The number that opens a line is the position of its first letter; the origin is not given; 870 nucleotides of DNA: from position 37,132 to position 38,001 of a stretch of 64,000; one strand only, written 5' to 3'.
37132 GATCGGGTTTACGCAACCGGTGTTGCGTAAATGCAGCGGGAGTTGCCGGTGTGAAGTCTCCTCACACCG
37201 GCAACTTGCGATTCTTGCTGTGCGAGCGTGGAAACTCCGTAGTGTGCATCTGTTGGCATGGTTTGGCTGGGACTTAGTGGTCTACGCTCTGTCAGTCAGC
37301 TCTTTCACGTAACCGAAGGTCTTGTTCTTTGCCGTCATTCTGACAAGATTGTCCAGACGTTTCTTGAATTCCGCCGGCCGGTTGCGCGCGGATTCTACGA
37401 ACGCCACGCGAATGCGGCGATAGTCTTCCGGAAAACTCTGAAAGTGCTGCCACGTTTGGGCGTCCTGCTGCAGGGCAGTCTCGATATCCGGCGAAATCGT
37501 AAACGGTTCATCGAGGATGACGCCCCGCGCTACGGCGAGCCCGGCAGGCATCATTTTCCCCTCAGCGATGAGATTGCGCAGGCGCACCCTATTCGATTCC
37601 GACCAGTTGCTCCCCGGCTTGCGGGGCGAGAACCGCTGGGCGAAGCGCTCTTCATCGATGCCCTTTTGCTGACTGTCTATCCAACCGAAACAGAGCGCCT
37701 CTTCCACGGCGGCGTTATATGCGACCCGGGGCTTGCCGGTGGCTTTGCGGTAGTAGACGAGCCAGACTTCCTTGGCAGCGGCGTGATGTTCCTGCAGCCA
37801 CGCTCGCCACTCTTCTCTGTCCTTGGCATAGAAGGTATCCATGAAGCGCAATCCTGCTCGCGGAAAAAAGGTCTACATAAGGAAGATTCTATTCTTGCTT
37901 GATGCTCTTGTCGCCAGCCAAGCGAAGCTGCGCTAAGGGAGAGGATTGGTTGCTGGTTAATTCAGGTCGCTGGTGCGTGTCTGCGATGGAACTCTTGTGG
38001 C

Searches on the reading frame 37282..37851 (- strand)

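Call 4: search_protein_families(library=pfam, proteins=[window:37282-37851:-], max_evalue=0.1)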
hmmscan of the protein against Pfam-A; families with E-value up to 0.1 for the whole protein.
window:37282-37851:- (189 aa): 1 family
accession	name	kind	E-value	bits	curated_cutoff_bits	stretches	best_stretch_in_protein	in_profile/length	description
PF13376.11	OmdA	-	8e-11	42.2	25.6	1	117-176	2-60/60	Bacteriocin-protection, YdeI or OmpD-Associated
